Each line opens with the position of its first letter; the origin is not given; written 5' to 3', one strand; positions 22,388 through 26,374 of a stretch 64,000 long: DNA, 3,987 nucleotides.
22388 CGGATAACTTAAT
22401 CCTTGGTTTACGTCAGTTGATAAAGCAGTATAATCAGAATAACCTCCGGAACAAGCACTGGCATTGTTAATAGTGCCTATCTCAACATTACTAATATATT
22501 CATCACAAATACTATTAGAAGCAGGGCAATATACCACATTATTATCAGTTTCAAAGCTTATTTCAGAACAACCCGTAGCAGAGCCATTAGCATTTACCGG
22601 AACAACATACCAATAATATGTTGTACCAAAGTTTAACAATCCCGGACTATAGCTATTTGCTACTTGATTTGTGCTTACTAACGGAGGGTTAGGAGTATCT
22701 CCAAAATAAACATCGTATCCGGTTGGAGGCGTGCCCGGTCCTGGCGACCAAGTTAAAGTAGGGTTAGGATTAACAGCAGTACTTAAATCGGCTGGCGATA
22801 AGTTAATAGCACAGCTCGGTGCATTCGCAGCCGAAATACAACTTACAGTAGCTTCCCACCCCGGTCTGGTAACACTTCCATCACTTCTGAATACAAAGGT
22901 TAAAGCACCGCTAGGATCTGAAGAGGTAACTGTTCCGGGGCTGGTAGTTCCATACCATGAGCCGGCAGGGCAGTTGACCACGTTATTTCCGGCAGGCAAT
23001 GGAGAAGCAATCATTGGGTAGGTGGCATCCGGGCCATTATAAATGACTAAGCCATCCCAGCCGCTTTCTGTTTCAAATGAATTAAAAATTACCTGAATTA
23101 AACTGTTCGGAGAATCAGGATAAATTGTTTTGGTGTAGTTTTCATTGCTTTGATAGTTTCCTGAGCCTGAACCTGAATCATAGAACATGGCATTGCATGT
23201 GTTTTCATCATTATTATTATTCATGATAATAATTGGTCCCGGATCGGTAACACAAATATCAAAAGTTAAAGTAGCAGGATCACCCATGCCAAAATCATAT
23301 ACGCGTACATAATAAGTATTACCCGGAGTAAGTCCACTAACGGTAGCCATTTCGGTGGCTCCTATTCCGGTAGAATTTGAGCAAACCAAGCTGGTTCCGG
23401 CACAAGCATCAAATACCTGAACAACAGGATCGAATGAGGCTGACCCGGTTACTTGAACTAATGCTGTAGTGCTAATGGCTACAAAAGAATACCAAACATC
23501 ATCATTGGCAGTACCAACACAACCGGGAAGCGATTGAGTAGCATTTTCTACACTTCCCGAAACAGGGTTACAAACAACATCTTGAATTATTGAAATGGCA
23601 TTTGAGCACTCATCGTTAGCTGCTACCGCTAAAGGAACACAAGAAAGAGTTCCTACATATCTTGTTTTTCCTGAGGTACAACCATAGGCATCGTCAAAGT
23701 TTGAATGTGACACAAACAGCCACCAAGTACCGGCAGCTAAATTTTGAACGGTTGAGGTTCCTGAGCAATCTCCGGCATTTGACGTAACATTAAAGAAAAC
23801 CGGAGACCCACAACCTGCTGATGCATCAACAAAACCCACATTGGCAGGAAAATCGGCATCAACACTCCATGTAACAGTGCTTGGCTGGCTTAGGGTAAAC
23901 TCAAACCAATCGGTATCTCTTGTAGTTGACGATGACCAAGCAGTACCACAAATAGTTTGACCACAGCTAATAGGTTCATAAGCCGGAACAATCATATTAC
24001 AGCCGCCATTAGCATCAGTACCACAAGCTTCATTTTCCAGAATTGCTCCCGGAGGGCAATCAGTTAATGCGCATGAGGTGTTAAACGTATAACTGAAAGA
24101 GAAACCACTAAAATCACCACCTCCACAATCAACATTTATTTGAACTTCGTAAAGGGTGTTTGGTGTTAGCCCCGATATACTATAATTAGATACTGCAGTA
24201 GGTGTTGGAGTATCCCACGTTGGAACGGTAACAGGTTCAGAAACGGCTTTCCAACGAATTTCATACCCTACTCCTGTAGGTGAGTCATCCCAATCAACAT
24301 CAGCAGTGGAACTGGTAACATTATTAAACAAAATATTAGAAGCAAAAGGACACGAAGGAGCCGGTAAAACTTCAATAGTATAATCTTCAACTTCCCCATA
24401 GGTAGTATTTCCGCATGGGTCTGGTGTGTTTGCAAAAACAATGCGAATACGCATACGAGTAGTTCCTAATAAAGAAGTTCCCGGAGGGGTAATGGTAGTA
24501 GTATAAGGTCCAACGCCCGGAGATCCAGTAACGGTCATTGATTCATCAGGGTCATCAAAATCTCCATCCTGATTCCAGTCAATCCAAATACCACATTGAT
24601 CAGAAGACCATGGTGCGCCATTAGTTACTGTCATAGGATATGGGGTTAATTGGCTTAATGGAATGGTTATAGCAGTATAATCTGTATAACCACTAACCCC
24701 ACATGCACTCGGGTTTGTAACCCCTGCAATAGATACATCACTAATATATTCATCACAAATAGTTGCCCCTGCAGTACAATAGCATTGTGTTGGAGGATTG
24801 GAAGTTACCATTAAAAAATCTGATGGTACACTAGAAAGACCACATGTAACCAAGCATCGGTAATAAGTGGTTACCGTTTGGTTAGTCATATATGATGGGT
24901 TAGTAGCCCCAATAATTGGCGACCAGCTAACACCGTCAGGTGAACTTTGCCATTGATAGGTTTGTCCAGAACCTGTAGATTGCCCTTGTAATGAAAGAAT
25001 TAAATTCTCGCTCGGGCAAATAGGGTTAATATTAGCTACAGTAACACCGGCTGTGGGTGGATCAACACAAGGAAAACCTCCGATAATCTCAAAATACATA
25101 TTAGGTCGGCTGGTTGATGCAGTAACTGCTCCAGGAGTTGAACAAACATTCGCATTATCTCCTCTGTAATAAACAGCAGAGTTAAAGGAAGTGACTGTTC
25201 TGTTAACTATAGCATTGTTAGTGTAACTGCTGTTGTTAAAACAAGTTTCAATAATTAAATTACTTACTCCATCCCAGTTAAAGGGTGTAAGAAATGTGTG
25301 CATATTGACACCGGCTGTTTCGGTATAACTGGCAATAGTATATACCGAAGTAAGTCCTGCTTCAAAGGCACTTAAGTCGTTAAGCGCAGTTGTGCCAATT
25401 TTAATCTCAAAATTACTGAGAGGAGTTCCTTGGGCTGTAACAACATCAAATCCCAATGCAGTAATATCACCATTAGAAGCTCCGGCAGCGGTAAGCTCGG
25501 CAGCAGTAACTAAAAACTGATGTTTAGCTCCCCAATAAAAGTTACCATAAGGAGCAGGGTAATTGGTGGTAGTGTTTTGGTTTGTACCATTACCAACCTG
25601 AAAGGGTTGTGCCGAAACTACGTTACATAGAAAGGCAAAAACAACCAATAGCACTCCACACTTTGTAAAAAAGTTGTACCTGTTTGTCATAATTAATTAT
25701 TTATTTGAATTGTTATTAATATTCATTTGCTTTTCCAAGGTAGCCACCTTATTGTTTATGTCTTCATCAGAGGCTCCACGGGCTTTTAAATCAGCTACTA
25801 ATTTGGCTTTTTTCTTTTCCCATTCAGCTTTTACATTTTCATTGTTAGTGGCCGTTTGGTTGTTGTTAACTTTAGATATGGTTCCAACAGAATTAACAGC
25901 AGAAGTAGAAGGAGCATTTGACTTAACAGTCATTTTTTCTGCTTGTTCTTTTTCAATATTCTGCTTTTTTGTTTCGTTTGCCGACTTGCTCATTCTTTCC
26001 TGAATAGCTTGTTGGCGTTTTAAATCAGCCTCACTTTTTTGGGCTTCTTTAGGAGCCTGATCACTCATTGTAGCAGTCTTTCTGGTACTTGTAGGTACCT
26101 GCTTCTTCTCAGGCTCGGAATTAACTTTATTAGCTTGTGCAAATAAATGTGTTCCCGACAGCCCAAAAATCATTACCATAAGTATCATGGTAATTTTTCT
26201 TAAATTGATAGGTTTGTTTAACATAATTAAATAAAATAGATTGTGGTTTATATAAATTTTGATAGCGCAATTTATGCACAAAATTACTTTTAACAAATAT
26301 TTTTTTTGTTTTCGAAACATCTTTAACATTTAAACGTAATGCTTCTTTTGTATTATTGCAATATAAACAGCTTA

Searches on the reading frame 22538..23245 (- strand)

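Call 19: search_protein_families(library=pfam, proteins=[window:22538-23245:-], max_evalue=5)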
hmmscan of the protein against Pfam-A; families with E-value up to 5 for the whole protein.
seq(236 aa): 1 family
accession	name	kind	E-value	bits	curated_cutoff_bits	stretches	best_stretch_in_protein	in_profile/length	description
PF00431.26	CUB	-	0.018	15.8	21.4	1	91-133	69-109/110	CUB domain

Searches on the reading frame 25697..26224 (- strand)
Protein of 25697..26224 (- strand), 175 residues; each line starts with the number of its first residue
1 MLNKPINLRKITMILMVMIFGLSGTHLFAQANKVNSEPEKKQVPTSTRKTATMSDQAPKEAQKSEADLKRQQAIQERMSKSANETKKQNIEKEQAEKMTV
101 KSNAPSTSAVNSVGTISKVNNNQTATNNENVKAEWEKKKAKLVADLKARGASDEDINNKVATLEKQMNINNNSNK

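Call 6: search_protein_families(library=pfam, proteins=[window:25697-26224:-], max_evalue=0.01)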
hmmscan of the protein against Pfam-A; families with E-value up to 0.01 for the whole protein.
window:25697-26224:- (175 aa): 0 families

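Call 7: search_protein_families(library=ncbifam, proteins=[window:25697-26224:-], max_evalue=0.01)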
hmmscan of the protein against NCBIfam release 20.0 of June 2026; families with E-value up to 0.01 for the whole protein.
window:25697-26224:- (175 aa): 0 families

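Call 19: search_protein_families(library=pfam, proteins=[window:25697-26224:-], max_evalue=5)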
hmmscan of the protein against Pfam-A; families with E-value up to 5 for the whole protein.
window:25697-26224:- (175 aa): 5 families
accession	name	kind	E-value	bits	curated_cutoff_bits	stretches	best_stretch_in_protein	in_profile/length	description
PF14208.11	DUF4320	-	0.03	14.9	25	1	15-103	5-89/119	Domain of unknown function (DUF4320)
PF19551.4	DUF6074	-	0.039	14.6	27.2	1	124-166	25-67/83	Family of unknown function (DUF6074)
PF16357.10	PepSY_TM_like_2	-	0.091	13.2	27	1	13-113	17-112/197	Putative PepSY_TM-like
PF01080.22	Presenilin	-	1.7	7.8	34.3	1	19-136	215-328/408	Presenilin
PF07074.17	TRAP-gamma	-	4.8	7.2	25.2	1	52-104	63-114/170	Translocon-associated protein, gamma subunit (TRAP-gamma)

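Call 26: find_homologous_proteins(query=window:25697-26224:-, max_evalue=0.001)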
Query window:25697-26224:- (175 aa): 9 proteins with E <= 0.001 among 66 candidates.
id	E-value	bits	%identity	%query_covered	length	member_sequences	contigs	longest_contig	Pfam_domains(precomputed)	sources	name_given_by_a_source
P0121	1.2e-98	345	100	100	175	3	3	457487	-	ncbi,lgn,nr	ncbi:MAG: hypothetical protein IT238_07100 [Bacteroidia bacterium]|nr:hypothetical protein [Bacteroi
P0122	3.6e-33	133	49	100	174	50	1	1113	-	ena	-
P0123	4.5e-32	129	49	100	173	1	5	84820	-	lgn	-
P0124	2.6e-31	127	48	100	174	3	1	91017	-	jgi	jgi:hypothetical protein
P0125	4.2e-31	126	48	100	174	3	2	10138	-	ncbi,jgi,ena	jgi:hypothetical protein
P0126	2.0e-30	124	47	100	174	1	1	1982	-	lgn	-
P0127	2.3e-29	120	46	100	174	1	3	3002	-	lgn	-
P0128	5.8e-27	113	46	100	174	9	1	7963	-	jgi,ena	jgi:hypothetical protein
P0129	1.9e-26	111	45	100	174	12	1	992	-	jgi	jgi:hypothetical protein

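Call 27: find_encoding_contigs(protein=P0124, flank=10000, max_places=3)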
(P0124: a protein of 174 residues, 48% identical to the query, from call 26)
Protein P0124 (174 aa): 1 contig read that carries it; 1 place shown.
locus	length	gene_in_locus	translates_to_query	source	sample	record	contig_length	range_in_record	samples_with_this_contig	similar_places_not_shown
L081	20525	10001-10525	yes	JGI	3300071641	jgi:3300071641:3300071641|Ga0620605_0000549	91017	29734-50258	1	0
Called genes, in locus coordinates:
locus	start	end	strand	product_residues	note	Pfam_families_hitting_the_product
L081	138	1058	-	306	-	PF18962:Por_Secre_tail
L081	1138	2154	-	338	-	PF13860:FlgD_ig (weak), PF18962:Por_Secre_tail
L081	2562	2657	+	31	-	-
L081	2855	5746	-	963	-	PF02347:GDC-P, PF01212:Beta_elim_lyase (weak), PF21478:GcvP2_C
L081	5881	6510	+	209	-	PF02527:GidB, PF13847:Methyltransf_31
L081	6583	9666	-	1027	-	PF11028:TMEM260_N, PF28497:DUF8416, PF28495:TMEM260_2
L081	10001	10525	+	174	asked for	-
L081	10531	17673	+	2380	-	PF20009:GEVED, PF23759:GBD_T9SS_assoc, PF20009:GEVED, PF00041:fn3 (weak), PF23759:GBD_T9SS_assoc, PF00801:PKD, PF18911:PKD_4, PF18962:Por_Secre_tail, +1 more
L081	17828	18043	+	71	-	-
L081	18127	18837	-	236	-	PF00072:Response_reg, PF00486:Trans_reg_C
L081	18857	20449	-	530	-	PF00512:HisKA, PF02518:HATPase_c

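Call 28: find_encoding_contigs(protein=P0123, flank=10000, max_places=3)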
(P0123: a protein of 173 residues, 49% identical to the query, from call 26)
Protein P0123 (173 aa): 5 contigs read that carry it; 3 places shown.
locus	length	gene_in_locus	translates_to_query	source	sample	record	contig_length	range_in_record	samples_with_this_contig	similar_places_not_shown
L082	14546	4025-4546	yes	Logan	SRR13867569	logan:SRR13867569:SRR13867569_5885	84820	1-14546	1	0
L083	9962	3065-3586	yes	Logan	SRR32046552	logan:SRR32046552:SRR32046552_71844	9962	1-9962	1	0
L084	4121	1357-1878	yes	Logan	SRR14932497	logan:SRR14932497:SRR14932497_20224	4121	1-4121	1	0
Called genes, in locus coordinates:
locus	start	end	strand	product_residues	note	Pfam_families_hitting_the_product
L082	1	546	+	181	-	?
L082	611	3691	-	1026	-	PF11028:TMEM260_N, PF28497:DUF8416, PF28495:TMEM260_2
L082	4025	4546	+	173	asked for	-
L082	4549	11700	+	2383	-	PF20009:GEVED, PF23759:GBD_T9SS_assoc, PF20009:GEVED, PF00041:fn3 (weak), PF23759:GBD_T9SS_assoc, PF00801:PKD, PF18911:PKD_4, PF18962:Por_Secre_tail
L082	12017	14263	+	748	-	PF18072:FGAR-AT_linker, PF00586:AIRS, PF02769:AIRS_C, PF00586:AIRS, PF02769:AIRS_C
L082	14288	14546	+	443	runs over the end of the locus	PF00919:UPF0004, PF04055:Radical_SAM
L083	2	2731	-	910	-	?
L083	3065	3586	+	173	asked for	-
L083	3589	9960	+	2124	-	?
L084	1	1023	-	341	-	?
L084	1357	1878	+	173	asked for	-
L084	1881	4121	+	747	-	?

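Call 29: find_encoding_contigs(protein=P0125, flank=10000, max_places=3)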
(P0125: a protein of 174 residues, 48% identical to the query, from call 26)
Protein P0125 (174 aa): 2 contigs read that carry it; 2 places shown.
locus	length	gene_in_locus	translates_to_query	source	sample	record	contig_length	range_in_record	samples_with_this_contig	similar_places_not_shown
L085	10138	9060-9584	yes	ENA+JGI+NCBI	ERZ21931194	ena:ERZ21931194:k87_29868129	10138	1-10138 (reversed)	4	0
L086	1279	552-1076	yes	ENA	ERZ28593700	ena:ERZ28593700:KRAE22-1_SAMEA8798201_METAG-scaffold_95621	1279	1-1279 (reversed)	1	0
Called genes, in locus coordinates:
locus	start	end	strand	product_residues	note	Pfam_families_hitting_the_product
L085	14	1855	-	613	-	PF13860:FlgD_ig (faint), PF18962:Por_Secre_tail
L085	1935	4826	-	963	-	PF02347:GDC-P, PF01212:Beta_elim_lyase (weak), PF00266:Aminotran_5 (weak), PF21478:GcvP2_C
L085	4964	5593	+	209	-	PF13489:Methyltransf_23 (faint), PF02527:GidB, PF13847:Methyltransf_31, PF13649:Methyltransf_25 (weak)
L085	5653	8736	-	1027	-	PF11028:TMEM260_N, PF28497:DUF8416, PF28495:TMEM260_2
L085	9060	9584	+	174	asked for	-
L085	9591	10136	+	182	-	?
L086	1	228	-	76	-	?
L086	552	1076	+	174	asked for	-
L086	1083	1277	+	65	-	?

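Call 30: find_encoding_contigs(protein=P0128, flank=10000, max_places=3)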
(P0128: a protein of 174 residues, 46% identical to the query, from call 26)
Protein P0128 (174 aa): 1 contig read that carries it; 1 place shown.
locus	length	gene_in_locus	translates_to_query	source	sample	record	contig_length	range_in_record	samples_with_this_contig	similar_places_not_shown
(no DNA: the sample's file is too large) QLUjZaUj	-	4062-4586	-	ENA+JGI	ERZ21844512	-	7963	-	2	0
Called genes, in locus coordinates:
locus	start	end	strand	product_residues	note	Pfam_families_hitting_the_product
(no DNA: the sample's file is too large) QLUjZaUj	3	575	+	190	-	?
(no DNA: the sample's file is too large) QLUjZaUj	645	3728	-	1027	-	PF11028:TMEM260_N, PF28497:DUF8416, PF28495:TMEM260_2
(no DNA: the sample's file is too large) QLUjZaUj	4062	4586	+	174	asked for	-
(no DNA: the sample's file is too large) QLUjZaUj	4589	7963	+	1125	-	?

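Call 42: find_related_loci(query=A2, collection=metagenome_contigs, flank=10000)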
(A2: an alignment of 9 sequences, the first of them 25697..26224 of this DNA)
Query A2 (175 aa) in metagenome_contigs; peptide patterns used: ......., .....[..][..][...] (x = any residue, [..] = any of these).
599 stretches matched a pattern (row limit reached: there are more); 4 encode a relative of the query (tblastn E <= 1e-3); 4 distinct loci.
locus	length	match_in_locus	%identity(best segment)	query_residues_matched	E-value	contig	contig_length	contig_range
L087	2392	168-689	46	1-175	2e-38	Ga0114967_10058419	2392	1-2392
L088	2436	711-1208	46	1-167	1e-36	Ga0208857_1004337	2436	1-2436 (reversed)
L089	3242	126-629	45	1-168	1e-34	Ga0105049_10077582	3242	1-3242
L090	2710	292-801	38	1-171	2e-26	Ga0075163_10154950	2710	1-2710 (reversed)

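Call 58: predict_structure(alignment_id=A2)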
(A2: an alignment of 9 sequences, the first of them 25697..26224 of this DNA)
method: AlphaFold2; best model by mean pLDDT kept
length: 175 residues; sequences in the alignment: 9
mean_pLDDT: 60.6   pTM: 0.28
mean pLDDT of the five models: 60.6, 59.6, 59.2, 58.4, 55.5
residues with pLDDT >= 90: 27; 70-90: 23; 50-70: 57; < 50: 68
segments of 3 or more residues with pLDDT < 50: 32-63, 95-124
pLDDT, mean of each block of 10 residues (from residue 1): 59 72 55 43 39 42 55 61 52 49 43 42 59 89 94 94 84 60
secondary structure, 60 per line:
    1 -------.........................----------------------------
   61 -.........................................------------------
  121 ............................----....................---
elements in order: H8-32 H62-102 H121-148 H153-172
